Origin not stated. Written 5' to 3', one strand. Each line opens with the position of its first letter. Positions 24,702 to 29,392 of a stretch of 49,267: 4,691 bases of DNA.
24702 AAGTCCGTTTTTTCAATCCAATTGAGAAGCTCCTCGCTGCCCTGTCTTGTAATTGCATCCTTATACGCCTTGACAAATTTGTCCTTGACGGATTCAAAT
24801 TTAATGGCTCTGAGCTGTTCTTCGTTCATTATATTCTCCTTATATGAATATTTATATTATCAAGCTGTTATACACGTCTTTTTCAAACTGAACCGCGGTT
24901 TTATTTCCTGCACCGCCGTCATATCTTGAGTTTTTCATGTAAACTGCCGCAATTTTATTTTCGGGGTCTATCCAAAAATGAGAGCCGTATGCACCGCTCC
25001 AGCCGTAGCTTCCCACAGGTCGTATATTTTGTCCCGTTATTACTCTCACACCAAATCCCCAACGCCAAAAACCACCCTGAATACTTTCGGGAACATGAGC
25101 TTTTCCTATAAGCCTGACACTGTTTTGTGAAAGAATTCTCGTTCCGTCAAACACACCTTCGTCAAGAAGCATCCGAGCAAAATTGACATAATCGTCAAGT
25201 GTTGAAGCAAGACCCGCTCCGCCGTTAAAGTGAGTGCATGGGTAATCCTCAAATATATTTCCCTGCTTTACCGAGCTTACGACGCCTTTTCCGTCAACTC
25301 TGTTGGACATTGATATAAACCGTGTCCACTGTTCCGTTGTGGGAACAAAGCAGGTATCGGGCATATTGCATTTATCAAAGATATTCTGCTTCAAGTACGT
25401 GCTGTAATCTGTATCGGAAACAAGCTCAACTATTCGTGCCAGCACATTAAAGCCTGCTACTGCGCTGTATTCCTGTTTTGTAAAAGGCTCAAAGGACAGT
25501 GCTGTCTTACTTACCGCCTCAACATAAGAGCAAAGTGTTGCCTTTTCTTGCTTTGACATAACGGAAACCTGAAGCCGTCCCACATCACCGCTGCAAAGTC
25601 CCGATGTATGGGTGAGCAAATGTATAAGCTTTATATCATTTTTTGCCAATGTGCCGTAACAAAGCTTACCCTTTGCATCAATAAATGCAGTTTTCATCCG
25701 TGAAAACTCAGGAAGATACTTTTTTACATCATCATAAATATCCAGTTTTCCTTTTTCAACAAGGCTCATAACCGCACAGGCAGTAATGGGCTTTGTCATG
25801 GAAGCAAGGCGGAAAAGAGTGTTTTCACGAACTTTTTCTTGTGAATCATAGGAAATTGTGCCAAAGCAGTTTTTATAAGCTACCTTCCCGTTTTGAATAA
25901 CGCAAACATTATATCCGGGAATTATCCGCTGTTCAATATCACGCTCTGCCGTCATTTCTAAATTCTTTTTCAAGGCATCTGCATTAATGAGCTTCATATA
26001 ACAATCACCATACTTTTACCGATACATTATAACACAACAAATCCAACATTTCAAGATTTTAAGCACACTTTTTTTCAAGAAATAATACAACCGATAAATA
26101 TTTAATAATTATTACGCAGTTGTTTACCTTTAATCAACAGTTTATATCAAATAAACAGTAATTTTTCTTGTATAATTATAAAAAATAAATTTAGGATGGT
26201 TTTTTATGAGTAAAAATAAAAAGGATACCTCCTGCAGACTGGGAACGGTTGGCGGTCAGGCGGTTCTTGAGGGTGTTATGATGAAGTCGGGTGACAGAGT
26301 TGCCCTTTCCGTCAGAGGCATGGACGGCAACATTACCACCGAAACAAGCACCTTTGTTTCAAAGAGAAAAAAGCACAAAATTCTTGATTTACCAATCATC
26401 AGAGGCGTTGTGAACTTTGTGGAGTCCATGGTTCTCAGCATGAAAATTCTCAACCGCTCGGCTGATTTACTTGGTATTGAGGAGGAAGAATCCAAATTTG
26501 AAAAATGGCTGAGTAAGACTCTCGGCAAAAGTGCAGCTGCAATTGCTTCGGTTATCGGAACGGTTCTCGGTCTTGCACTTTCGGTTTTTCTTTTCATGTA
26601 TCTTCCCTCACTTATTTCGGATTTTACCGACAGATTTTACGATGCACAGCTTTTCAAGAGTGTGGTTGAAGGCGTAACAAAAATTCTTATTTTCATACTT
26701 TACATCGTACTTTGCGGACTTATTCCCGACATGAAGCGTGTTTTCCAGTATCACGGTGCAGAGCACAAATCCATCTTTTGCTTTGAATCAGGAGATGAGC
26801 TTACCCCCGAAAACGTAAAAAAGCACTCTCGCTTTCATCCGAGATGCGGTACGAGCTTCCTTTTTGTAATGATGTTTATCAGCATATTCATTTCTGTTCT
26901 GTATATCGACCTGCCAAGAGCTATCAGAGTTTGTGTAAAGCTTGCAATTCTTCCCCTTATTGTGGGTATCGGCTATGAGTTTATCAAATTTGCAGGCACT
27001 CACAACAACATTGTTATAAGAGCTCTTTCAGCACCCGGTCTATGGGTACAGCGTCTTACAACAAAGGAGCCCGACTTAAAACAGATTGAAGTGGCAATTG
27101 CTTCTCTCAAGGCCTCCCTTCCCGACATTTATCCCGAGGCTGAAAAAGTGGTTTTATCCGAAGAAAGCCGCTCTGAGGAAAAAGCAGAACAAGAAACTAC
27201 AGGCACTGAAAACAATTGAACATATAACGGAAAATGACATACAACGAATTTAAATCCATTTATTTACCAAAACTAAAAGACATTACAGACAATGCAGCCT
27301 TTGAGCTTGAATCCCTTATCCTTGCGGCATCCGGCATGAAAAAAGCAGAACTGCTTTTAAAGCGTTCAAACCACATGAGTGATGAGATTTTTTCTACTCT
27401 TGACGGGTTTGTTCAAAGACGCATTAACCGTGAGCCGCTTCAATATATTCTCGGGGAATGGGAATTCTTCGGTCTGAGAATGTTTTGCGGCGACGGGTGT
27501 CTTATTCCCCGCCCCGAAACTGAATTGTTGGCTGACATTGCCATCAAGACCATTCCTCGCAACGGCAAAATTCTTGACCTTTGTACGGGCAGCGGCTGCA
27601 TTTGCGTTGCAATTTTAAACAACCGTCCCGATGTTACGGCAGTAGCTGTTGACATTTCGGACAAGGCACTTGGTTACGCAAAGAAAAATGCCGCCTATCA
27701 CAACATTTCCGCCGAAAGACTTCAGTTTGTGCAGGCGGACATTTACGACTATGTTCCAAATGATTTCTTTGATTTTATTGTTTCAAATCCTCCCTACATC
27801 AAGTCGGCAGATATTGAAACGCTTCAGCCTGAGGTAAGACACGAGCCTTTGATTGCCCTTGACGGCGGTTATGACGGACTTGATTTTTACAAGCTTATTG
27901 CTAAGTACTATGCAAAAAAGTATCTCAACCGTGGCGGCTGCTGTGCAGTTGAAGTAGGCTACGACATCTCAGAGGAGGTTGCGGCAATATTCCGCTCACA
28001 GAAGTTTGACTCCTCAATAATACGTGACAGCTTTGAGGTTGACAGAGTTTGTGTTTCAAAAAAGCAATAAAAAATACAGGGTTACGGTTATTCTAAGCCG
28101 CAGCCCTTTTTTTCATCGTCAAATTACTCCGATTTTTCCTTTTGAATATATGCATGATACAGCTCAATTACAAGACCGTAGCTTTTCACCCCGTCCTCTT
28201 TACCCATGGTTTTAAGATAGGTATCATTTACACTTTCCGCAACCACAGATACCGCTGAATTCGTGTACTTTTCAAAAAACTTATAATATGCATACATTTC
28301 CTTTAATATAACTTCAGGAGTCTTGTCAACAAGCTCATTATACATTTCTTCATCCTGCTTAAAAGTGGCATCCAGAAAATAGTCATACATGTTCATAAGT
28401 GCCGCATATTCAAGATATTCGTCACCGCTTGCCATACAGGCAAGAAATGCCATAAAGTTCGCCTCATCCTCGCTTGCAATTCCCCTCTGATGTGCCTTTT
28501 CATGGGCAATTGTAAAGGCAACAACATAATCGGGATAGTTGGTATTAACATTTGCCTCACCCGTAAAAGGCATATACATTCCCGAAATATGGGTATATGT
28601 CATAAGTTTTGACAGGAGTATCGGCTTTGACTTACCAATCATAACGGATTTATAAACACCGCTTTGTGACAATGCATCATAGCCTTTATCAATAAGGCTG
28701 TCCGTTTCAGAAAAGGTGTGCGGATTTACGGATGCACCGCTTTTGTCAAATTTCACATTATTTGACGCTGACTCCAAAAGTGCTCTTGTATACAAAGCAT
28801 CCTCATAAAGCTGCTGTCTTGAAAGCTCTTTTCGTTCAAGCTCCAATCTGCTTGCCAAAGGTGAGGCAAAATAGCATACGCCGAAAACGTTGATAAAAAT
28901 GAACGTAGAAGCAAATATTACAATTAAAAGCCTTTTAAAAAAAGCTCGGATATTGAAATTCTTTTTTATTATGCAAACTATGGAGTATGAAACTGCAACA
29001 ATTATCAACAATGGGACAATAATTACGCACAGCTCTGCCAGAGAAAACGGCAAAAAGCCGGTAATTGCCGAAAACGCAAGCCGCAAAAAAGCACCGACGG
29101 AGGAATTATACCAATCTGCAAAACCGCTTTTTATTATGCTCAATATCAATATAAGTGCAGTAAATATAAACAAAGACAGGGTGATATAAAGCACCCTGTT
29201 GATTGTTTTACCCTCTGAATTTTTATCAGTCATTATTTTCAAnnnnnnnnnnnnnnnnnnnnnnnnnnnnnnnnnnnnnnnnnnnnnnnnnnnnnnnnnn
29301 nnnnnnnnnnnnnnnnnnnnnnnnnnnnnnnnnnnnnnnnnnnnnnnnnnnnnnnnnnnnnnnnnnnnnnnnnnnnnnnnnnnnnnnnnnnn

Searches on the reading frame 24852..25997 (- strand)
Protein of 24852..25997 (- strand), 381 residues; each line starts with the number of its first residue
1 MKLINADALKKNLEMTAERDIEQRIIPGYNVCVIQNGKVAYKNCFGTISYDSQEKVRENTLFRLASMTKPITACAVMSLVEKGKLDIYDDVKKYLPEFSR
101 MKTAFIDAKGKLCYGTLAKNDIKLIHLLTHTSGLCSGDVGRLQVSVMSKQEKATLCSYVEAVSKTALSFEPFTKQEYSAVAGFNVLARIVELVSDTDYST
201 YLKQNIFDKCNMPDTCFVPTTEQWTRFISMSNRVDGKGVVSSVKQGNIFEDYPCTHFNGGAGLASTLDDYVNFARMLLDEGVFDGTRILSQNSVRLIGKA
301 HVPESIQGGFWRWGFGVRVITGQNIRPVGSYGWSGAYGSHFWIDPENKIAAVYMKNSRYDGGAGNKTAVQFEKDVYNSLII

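Call 40: search_protein_families(library=pfam, proteins=[window:24852-25997:-], max_evalue=0.00001)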
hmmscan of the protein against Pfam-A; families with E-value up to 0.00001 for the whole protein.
window:24852-25997:- (381 aa): 1 family
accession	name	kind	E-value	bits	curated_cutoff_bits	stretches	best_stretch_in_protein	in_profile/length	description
PF00144.29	Beta-lactamase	-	3.9e-58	197.6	27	1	20-362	8-315/329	Beta-lactamase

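Call 68: search_protein_families(library=ncbifam, proteins=[window:24852-25997:-], max_evalue=0.00001)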
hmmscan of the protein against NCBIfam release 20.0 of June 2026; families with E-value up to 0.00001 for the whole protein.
window:24852-25997:- (381 aa): 38 families (the best 25 are shown)
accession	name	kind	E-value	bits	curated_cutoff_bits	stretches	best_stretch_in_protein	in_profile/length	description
NF052559.1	MthAcHydAcmB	equivalog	2.3e-37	128.6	550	1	7-302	4-294/391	methyl acetate hydrolase AcmB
NF002968.0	PRK03642.1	equivalog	3.8e-27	95.2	385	1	12-360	42-398/432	penicillin binding protein PBP4B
NF007943.0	PRK10662.1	equivalog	1.3e-22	80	266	1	10-234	34-242/380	D-alanyl-D-alanine-carboxypeptidase/endopeptidase AmpH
NF033085.1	bla_class_C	equivalog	1.4e-16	60.2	415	1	8-219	3-188/356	class C beta-lactamase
NF045671.1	blaPNC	exception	1.7e-10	40.3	750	1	7-225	43-234/401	PNC family class C beta-lactamase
NF050070.1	blaAVDC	exception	4.3e-10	39.2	880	1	21-101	49-128/392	AVDC family class C beta-lactamase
NF038069.1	blaIDC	exception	1.4e-09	37.3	850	1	22-215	51-217/395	IDC family class C beta-lactamase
NF033406.1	blaMCA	exception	2.3e-09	36.7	750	1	21-216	48-216/390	MCA family class C beta-lactamase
NF033569.1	blaLHK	exception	2.8e-09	36.4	850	1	22-95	50-122/390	LHK family class C beta-lactamase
NF038269.1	lipase_LipE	equivalog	3.2e-09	36.4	750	0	25-152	43-162/407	lipase LipE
NF009622.0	PRK13128.1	equivalog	3.5e-09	35.7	443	1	27-356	23-313/518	D-aminopeptidase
NF047361.1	blaASDC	exception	5.6e-09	35.4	850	1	6-100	33-126/394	ASDC family class C beta-lactamase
NF012173.1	CMY2-MIR-ACT-EC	exception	5.8e-09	35.2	680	1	15-100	34-118/380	CMY2/MIR/ACT/EC family class C beta-lactamase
NF012172.1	FOX-MOX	exception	8.5e-09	34.8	700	1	12-97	32-116/382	FOX/MOX family class C beta-lactamase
NF000185.2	BlaEC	exception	1.5e-08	34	850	1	17-100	32-114/377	BlaEC family class C beta-lactamase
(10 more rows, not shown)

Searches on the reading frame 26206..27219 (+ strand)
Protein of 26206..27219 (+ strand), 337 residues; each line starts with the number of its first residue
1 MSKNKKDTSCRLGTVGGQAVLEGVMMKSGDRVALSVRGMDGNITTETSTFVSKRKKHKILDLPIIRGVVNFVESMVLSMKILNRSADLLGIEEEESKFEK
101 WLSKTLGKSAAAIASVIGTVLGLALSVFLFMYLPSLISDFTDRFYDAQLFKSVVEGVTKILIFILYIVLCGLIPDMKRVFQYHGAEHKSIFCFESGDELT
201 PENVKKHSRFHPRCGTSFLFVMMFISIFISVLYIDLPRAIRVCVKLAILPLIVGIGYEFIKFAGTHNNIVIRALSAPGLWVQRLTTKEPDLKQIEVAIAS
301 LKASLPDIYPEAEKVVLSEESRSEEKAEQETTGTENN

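Call 40: search_protein_families(library=pfam, proteins=[window:26206-27219:+], max_evalue=0.00001)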
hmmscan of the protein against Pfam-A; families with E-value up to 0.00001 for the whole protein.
window:26206-27219:+ (337 aa): 1 family
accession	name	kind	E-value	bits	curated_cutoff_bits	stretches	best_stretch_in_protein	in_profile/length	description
PF07136.16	DUF1385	-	4.3e-87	291.6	22.1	1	62-305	1-225/227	Protein of unknown function (DUF1385)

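Call 68: search_protein_families(library=ncbifam, proteins=[window:26206-27219:+], max_evalue=0.00001)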
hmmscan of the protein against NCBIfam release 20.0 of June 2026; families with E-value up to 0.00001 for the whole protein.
window:26206-27219:+ (337 aa): 0 families

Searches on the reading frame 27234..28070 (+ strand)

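Call 40: search_protein_families(library=pfam, proteins=[window:27234-28070:+], max_evalue=0.00001)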
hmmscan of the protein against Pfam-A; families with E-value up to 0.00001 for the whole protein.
window:27234-28070:+ (278 aa): 10 families
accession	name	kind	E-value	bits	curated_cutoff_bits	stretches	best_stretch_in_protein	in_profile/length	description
PF05175.20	MTS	-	1.8e-16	60.7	23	1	105-193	29-113/170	Methyltransferase small domain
PF17827.6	PrmC_N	-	8e-12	46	23.4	1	14-74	10-71/71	PrmC N-terminal domain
PF13649.12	Methyltransf_25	-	8.4e-11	42.9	27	1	113-197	1-85/97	Methyltransferase domain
PF13847.12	Methyltransf_31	-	1.1e-10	41.7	27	1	110-186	4-82/145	Methyltransferase domain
PF08241.18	Methyltransf_11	-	6.2e-07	30.4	21.2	0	114-185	1-67/95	Methyltransferase domain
PF08242.18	Methyltransf_12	-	3e-06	28.3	30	0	114-185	1-72/98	Methyltransferase domain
PF01170.24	UPF0020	-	3.1e-06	27.5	22.3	1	126-193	69-136/197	RMKL-like, methyltransferase domain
PF06325.19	PrmA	-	5.6e-06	26.5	22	1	110-185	162-233/296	Ribosomal protein L11 methyltransferase (PrmA)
PF02384.22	N6_Mtase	-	8e-06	25.8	20.4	0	92-203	31-150/311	N-6 DNA Methylase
PF03602.21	Cons_hypoth95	-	8.9e-06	25.9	24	0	109-207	41-142/182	Conserved hypothetical protein 95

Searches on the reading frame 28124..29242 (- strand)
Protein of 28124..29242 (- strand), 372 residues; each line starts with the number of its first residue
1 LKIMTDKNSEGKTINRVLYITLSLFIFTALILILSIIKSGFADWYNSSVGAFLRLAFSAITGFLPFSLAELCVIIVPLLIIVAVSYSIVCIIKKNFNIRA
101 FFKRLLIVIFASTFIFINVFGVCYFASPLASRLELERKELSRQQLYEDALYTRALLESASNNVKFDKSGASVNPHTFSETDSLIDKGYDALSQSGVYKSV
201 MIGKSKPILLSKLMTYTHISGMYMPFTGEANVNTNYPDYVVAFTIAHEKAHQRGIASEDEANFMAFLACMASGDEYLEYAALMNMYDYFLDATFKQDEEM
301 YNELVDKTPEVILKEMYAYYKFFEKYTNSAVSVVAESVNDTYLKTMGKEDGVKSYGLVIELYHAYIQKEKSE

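Call 33: search_protein_families(library=pfam, proteins=[window:28124-29242:-], max_evalue=0.00001)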
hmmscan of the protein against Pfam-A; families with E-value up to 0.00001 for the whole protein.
window:28124-29242:- (372 aa): 1 family
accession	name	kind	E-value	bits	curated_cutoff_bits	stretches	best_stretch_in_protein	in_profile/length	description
PF12725.13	DUF3810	-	9.2e-78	262.2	28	1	45-361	1-309/311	Protein of unknown function (DUF3810)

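Call 68: search_protein_families(library=ncbifam, proteins=[window:28124-29242:-], max_evalue=0.00001)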
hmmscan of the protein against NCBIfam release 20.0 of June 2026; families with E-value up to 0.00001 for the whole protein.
window:28124-29242:- (372 aa): 0 families
